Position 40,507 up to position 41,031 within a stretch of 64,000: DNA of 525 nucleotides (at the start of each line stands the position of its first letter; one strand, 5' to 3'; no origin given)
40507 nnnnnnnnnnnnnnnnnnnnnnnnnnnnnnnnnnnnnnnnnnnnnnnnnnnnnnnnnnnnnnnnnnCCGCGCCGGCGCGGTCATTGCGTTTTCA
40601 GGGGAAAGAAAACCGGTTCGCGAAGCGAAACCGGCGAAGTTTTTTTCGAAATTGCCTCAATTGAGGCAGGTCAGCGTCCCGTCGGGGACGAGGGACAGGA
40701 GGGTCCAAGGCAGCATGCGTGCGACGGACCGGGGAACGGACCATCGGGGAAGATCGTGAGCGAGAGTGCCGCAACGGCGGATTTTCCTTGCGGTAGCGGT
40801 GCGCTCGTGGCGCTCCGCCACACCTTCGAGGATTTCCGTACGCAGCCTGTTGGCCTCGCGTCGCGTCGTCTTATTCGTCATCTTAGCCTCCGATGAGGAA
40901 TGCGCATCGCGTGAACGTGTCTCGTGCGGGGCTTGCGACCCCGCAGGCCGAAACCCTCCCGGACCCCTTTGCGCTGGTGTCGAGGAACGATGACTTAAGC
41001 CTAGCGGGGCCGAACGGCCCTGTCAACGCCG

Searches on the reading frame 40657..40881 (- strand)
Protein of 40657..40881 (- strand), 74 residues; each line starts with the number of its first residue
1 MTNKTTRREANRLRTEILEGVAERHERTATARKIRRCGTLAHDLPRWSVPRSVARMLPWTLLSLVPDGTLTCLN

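Call 9: search_protein_families(library=pfam, proteins=[window:40657-40881:-], max_evalue=1)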
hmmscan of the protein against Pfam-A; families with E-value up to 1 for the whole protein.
window:40657-40881:- (74 aa): 0 families

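Call 11: find_encoding_contigs(protein=window:40657-40881:-, flank=3000, max_places=10)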
Protein window:40657-40881:- (74 aa): no gene with exactly this product is on record in the collection.

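Call 23: find_homologous_proteins(query=A2, max_evalue=10)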
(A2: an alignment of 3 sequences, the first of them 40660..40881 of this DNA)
Query A2 (3 sequences) (74 aa, profile of the alignment): 5 proteins with E <= 10 among 91 candidates.
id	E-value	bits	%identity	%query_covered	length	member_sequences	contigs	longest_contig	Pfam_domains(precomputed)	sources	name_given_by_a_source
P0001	6.5e-33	130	-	-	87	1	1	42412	-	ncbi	ncbi:MAG: hypothetical protein ABIJ46_00245 [bacterium]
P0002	3.9e-28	115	43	64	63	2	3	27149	-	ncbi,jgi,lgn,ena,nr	ncbi:hypothetical protein KKF05_03315 [Patescibacteria group bacterium]|nr:hypothetical protein [Pat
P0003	1.6e-21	94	91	100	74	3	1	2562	-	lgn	-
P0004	3.3e-14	70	70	100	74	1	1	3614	-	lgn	-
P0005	4.1e-14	70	66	100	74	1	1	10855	-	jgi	jgi:hypothetical protein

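Call 25: find_encoding_contigs(protein=P0003, flank=3000)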
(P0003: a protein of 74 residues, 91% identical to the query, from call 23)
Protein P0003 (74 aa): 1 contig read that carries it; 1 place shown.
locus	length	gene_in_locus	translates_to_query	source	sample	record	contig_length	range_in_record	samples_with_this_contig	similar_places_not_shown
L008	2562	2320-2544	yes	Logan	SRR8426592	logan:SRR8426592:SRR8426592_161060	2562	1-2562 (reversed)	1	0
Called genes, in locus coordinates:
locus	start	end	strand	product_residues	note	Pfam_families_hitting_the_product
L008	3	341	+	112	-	?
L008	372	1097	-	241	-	PF18306:LDcluster4, PF03641:Lysine_decarbox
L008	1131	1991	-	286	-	PF03193:RsgA_GTPase (weak), PF00350:Dynamin_N (faint), PF01926:MMR_HSR1, PF02421:FeoB_N, PF04548:AIG1, PF00009:GTP_EFTU (weak), PF07650:KH_2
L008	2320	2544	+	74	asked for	-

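Call 26: find_encoding_contigs(protein=P0004, flank=3000)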
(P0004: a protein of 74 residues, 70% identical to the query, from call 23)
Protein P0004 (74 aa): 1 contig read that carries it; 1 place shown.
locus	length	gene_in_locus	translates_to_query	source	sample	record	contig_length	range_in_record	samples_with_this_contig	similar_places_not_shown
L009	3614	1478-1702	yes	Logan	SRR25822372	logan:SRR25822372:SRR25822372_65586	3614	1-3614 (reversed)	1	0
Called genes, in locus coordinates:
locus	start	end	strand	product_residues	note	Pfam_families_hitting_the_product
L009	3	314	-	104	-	?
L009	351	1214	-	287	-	PF03193:RsgA_GTPase (faint), PF00350:Dynamin_N (faint), PF01926:MMR_HSR1, PF02421:FeoB_N, PF04548:AIG1, PF07650:KH_2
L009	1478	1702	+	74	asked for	-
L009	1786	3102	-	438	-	PF05958:tRNA_U5-meth_tr, PF05175:MTS, PF06325:PrmA (weak), PF13649:Methyltransf_25, PF13847:Methyltransf_31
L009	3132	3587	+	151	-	PF00588:SpoU_methylase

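Call 27: find_encoding_contigs(protein=P0005, flank=3000)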
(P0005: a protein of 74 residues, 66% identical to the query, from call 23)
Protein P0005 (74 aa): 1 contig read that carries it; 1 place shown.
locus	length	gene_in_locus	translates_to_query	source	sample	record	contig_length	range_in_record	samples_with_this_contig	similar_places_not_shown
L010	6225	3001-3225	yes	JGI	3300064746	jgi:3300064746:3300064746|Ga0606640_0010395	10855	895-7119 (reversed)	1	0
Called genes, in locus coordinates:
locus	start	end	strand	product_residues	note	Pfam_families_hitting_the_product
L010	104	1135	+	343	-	-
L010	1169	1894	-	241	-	PF18306:LDcluster4, PF03641:Lysine_decarbox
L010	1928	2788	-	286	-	PF00009:GTP_EFTU (faint), PF03193:RsgA_GTPase (weak), PF00350:Dynamin_N (faint), PF01926:MMR_HSR1, PF02421:FeoB_N, PF04548:AIG1, PF07650:KH_2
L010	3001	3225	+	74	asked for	-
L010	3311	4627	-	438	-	PF05958:tRNA_U5-meth_tr, PF05175:MTS, PF01209:Ubie_methyltran (weak), PF03602:Cons_hypoth95 (weak), PF06325:PrmA, PF08241:Methyltransf_11 (faint), PF13649:Methyltransf_25, PF13847:Methyltransf_31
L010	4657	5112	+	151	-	PF00588:SpoU_methylase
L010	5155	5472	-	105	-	-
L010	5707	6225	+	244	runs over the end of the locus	PF00535:Glycos_transf_2, PF10111:Glyco_tranf_2_2 (faint), PF13641:Glyco_tranf_2_3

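Call 41: find_homologous_proteins(query=A3, max_evalue=10)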
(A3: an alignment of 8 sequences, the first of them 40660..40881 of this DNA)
Query A3 (8 sequences) (74 aa, profile of the alignment): 7 proteins with E <= 10 among 1853 candidates.
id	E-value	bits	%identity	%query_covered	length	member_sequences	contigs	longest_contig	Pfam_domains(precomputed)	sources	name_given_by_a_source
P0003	8.0e-32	127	91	100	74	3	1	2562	-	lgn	-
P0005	2.7e-29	119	66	100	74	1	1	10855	-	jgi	jgi:hypothetical protein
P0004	1.7e-28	116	70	100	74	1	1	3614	-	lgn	-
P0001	6.7e-20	89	-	-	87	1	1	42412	-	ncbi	ncbi:MAG: hypothetical protein ABIJ46_00245 [bacterium]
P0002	5.6e-18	83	43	64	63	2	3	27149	-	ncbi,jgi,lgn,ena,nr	ncbi:hypothetical protein KKF05_03315 [Patescibacteria group bacterium]|nr:hypothetical protein [Pat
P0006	3.3e-16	77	40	61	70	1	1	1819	-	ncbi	-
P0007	1.8e-11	62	35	55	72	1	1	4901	-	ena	-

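Call 42: search_protein_families(library=ncbifam, alignment_id=A3, max_evalue=10)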
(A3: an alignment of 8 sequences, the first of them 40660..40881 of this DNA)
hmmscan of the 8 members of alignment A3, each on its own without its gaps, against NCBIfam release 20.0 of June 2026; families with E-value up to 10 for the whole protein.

A. member 1, window:40660-40881:- (74 aa): 1 family
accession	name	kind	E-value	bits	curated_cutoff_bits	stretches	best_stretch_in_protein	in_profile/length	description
TIGR01808.1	CM_M_hiGC-arch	equivalog_domain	0.075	13.2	52.15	1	4-37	3-36/74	chorismate mutase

B. families by the number of members that match (of 8 scanned): 3 families
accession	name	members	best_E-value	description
NF041658.1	ornithlipidmtase_OlsG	1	0.032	ornithine lipid N-methyltransferase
NF011014.0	PRK14442.1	1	0.045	acylphosphatase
TIGR01808.1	CM_M_hiGC-arch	1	0.075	chorismate mutase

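Call 43: search_protein_families(library=pfam, alignment_id=A3, max_evalue=10)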
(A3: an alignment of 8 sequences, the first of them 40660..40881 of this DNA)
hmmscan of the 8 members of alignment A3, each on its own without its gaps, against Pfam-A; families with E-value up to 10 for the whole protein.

A. member 1, window:40660-40881:- (74 aa): 0 families

B. families by the number of members that match (of 8 scanned): 2 families
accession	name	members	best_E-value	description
PF05269.17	Phage_CII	1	0.021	Bacteriophage CII protein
PF20060.4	DUF6459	1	0.059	Family of unknown function (DUF6459)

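Call 45: search_solved_structures(query=A3, max_evalue=10, show_alignments=2)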
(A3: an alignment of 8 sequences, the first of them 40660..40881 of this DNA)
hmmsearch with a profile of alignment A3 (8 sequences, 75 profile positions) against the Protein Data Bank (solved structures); distinct sequences matched with E-value up to 10: 2.
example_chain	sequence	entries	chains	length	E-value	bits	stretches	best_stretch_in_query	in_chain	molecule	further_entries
8a28_A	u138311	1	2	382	0.21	15.1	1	10-29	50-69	Metalloendopeptidase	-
6zj3_Lq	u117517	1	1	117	0.95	13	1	5-50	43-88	Ribosomal protein eL29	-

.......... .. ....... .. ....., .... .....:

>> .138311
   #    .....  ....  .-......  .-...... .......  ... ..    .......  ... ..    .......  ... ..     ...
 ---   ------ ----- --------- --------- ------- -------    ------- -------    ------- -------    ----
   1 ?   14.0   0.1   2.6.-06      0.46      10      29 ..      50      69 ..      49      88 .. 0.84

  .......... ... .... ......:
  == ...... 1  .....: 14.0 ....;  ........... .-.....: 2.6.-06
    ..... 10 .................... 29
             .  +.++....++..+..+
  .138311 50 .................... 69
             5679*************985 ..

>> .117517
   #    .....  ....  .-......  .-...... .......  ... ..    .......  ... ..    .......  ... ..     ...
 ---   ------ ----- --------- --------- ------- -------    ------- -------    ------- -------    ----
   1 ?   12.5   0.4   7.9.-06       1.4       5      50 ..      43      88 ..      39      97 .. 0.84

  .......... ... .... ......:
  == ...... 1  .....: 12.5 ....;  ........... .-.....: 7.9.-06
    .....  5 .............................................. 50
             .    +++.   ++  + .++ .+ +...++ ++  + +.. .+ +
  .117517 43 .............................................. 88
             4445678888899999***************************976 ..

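Call 52: predict_structure(alignment_id=A4)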
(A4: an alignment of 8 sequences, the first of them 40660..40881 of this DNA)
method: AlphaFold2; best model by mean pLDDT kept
length: 74 residues; sequences in the alignment: 8
mean_pLDDT: 65.9   pTM: 0.34
mean pLDDT of the five models: 65.9, 64.1, 63.5, 62.4, 61.7
residues with pLDDT >= 90: 7; 70-90: 17; 50-70: 45; < 50: 5
segments of 3 or more residues with pLDDT < 50: none
pLDDT, mean of each block of 10 residues (from residue 1): 70 91 81 58 52 60 57 47
secondary structure, 60 per line:
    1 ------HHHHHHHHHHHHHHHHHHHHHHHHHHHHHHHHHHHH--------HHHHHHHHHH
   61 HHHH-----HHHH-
elements in order: H7-42 H51-64 H70-73

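Call 53: search_protein_representatives(alignment_id=A4)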
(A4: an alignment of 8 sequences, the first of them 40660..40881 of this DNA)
Query: 8 sequences, 75 profile positions. Proteins with E-value up to 0.001 (for the whole library): 17; up to 1e-10: 5; up to 1e-30: 1. The best 17 are listed.
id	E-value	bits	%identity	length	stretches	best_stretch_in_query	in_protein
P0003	2.5e-32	127.0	-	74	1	1-75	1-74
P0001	2.1e-20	88.8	-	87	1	1-74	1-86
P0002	1.8e-18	82.7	-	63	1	5-75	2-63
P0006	1.0e-16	77.0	-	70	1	3-55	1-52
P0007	5.8e-12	61.8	-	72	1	2-55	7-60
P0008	2.2e-09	53.5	-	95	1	2-55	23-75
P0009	4.5e-08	49.3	-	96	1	2-49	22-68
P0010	5.2e-07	45.9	-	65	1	8-69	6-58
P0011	1.4e-06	44.5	-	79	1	1-57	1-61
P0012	1.7e-06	44.3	-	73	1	3-45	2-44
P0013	2.0e-06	44.0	-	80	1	1-51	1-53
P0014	3.4e-06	43.3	-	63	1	5-62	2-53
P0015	6.2e-06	42.5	-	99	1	1-53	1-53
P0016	7.3e-06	42.3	-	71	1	5-58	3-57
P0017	1.1e-05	41.7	-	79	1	6-44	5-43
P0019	9.2e-04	35.5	-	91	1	4-60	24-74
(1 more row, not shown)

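Call 58: find_encoding_contigs(protein=P0008, flank=4000, max_places=3)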
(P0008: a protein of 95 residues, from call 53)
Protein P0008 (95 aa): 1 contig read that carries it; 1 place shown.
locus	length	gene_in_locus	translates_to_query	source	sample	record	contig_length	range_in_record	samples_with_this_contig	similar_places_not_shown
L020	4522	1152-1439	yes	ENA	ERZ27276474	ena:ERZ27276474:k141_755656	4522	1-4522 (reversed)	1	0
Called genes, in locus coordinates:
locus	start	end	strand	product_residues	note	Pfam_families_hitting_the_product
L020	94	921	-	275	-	PF00009:GTP_EFTU (faint), PF00350:Dynamin_N (faint), PF01926:MMR_HSR1, PF02421:FeoB_N, PF03193:RsgA_GTPase (faint), PF04548:AIG1, PF07650:KH_2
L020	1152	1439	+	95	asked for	-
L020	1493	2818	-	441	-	PF05958:tRNA_U5-meth_tr, PF02475:TRM5-TYW2_MTfase (weak), PF05175:MTS, PF06325:PrmA (weak), PF03602:Cons_hypoth95 (weak), PF13649:Methyltransf_25, PF13847:Methyltransf_31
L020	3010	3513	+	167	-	PF00588:SpoU_methylase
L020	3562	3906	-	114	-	-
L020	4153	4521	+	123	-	?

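Call 59: find_encoding_contigs(protein=P0011, flank=4000, max_places=3)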
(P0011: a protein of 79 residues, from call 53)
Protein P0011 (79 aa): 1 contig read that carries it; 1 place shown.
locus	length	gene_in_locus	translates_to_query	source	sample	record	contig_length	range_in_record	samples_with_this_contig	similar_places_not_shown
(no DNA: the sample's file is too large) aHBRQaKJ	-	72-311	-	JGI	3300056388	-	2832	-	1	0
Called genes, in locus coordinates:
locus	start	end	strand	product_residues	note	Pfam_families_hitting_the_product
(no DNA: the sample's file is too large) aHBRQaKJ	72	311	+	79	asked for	-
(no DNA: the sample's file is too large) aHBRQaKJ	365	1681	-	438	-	PF02475:TRM5-TYW2_MTfase (weak), PF05958:tRNA_U5-meth_tr, PF03602:Cons_hypoth95 (weak), PF05175:MTS, PF06325:PrmA, PF13649:Methyltransf_25, PF13847:Methyltransf_31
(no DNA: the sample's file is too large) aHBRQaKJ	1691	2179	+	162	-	PF00588:SpoU_methylase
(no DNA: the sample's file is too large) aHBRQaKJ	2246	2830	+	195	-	?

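Call 60: find_encoding_contigs(protein=P0013, flank=4000, max_places=3)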
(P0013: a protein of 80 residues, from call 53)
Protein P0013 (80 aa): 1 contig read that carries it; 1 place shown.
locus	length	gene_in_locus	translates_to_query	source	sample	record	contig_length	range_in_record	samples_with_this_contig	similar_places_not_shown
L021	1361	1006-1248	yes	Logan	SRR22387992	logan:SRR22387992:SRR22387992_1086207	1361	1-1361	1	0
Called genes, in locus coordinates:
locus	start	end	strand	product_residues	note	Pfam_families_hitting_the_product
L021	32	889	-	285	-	PF00009:GTP_EFTU (faint), PF01926:MMR_HSR1, PF02421:FeoB_N, PF03193:RsgA_GTPase (weak), PF04548:AIG1, PF00350:Dynamin_N (faint), PF07650:KH_2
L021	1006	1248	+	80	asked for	-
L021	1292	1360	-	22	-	?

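Call 61: find_encoding_contigs(protein=P0016, flank=4000, max_places=3)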
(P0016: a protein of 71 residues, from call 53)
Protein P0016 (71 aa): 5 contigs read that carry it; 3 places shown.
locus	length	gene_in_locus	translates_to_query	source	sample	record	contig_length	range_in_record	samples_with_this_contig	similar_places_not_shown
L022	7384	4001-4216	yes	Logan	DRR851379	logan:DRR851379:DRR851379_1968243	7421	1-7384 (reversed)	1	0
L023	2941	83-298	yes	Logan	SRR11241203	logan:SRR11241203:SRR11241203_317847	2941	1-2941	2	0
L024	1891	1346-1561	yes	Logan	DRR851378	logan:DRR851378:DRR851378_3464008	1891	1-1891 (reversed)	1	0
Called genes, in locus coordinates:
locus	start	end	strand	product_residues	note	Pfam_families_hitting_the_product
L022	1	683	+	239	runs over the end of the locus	?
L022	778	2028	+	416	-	PF17767:NAPRTase_N, PF04095:NAPRTase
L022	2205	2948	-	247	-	PF18306:LDcluster4, PF03641:Lysine_decarbox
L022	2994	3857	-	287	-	PF03193:RsgA_GTPase (weak), PF00009:GTP_EFTU (faint), PF00350:Dynamin_N (faint), PF01926:MMR_HSR1, PF02421:FeoB_N, PF04548:AIG1, PF07650:KH_2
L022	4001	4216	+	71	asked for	-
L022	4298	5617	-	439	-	PF02475:TRM5-TYW2_MTfase (weak), PF05958:tRNA_U5-meth_tr, PF05175:MTS, PF06325:PrmA (weak), PF08241:Methyltransf_11 (faint), PF13649:Methyltransf_25, PF13847:Methyltransf_31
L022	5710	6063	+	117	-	-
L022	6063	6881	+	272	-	PF00535:Glycos_transf_2, PF10111:Glyco_tranf_2_2 (faint), PF13641:Glyco_tranf_2_3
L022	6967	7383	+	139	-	?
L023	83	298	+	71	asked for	-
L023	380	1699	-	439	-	PF05958:tRNA_U5-meth_tr, PF02475:TRM5-TYW2_MTfase (weak), PF05175:MTS, PF06325:PrmA (weak), PF08241:Methyltransf_11 (faint), PF13649:Methyltransf_25, PF13847:Methyltransf_31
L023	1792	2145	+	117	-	-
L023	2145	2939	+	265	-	?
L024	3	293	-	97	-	?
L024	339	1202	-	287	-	PF03193:RsgA_GTPase (weak), PF00009:GTP_EFTU (faint), PF00350:Dynamin_N (faint), PF01926:MMR_HSR1, PF02421:FeoB_N, PF04548:AIG1, PF07650:KH_2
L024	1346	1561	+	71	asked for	-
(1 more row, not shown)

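Call 62: find_encoding_contigs(protein=P0017, flank=4000, max_places=3)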
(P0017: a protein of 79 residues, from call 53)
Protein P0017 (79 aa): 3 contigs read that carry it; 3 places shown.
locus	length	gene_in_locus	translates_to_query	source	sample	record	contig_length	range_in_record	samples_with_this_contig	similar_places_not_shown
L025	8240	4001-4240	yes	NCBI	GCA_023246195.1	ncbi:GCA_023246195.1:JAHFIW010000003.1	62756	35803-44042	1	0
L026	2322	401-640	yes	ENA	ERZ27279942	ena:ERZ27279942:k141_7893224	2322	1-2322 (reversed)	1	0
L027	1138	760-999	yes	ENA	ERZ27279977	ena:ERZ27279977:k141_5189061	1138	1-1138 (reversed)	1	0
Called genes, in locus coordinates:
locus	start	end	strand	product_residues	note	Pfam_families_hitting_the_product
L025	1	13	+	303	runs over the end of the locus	PF05448:AXE1 (faint), PF02129:Peptidase_S15 (weak), PF00326:Peptidase_S9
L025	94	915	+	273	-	-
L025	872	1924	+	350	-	-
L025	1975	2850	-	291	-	PF18306:LDcluster4, PF03641:Lysine_decarbox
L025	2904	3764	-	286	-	PF03193:RsgA_GTPase (faint), PF00350:Dynamin_N (faint), PF01926:MMR_HSR1, PF02421:FeoB_N, PF04548:AIG1, PF00009:GTP_EFTU (weak), PF07650:KH_2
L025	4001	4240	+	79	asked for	-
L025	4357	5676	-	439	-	PF05958:tRNA_U5-meth_tr, PF02475:TRM5-TYW2_MTfase (weak), PF05175:MTS, PF06325:PrmA (weak), PF13649:Methyltransf_25, PF13847:Methyltransf_31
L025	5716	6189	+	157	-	PF00588:SpoU_methylase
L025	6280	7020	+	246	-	PF00535:Glycos_transf_2, PF10111:Glyco_tranf_2_2 (faint), PF13641:Glyco_tranf_2_3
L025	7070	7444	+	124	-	PF00355:Rieske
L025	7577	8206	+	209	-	PF06130:PTAC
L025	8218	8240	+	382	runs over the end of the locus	PF00871:Acetate_kinase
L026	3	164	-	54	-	?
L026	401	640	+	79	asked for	-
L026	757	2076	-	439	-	PF05958:tRNA_U5-meth_tr, PF02475:TRM5-TYW2_MTfase (weak), PF05175:MTS, PF06325:PrmA (weak), PF13649:Methyltransf_25, PF13847:Methyltransf_31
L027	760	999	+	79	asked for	-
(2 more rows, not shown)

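Call 63: find_encoding_contigs(protein=P0019, flank=4000, max_places=3)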
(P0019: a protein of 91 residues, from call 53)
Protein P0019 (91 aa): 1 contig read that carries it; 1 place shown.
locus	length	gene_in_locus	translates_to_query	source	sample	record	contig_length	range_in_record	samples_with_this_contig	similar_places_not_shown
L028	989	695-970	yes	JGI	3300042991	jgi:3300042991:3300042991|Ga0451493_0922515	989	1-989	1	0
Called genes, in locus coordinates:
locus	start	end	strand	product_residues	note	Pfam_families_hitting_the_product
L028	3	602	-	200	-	?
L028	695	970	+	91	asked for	-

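Call 68: search_solved_structures(query=A7, max_evalue=10, show_alignments=2)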
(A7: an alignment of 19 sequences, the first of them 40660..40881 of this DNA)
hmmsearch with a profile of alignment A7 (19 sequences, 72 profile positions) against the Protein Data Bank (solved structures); distinct sequences matched with E-value up to 10: 1.
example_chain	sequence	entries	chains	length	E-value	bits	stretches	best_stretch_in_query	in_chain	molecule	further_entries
8a28_A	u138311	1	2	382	0.092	16.1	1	9-32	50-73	Metalloendopeptidase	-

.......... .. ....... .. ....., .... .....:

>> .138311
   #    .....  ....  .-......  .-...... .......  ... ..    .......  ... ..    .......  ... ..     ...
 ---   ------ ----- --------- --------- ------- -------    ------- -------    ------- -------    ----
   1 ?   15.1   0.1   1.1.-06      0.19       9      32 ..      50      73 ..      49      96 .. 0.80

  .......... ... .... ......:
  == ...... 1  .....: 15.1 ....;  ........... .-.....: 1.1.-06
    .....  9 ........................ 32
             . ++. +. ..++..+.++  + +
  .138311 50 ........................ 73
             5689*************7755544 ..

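Call 69: search_protein_families(library=padloc, alignment_id=A7, max_evalue=1)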
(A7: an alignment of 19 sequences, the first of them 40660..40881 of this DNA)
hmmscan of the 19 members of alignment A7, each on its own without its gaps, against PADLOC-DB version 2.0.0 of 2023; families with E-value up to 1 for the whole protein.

A. member 1, window:40660-40881:- (74 aa): 0 families

B. families by the number of members that match (of 19 scanned): 2 families
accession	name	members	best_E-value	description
PDLC04201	HEC-01B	1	0.021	-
PDLC02647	DrmMII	1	0.028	DrmMII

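Call 70: search_protein_families(library=phrogs, alignment_id=A7, max_evalue=1)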
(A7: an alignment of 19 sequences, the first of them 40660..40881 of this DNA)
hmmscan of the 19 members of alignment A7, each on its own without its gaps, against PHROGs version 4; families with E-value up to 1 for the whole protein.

A. member 1, window:40660-40881:- (74 aa): 0 families

B. families by the number of members that match (of 19 scanned): 11 families
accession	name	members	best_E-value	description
phrog_102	-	1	0.0028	endolysin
phrog_34392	-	1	0.091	-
phrog_33457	-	1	0.095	minor tail protein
phrog_35942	-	1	0.12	-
phrog_33059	-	1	0.13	-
phrog_3301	-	1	0.18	pyrophosphatase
phrog_4152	-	1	0.18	-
phrog_10190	-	1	0.18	DNA binding protein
phrog_5724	-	1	0.19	-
phrog_13247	-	1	0.2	-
phrog_7989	-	1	0.26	-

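Call 81: predict_structure(alignment_id=A8)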
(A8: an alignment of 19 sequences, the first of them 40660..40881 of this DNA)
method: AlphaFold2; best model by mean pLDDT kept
length: 74 residues; sequences in the alignment: 19
mean_pLDDT: 72.4   pTM: 0.34
mean pLDDT of the five models: 72.4, 70.7, 69.0, 65.1, 65.1
residues with pLDDT >= 90: 11; 70-90: 29; 50-70: 32; < 50: 2
segments of 3 or more residues with pLDDT < 50: none
pLDDT, mean of each block of 10 residues (from residue 1): 71 91 84 60 61 74 70 63
secondary structure, 60 per line:
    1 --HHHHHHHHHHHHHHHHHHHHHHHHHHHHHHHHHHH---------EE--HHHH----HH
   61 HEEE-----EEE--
elements in order: H3-37 H51-54 E62-64 E70-72
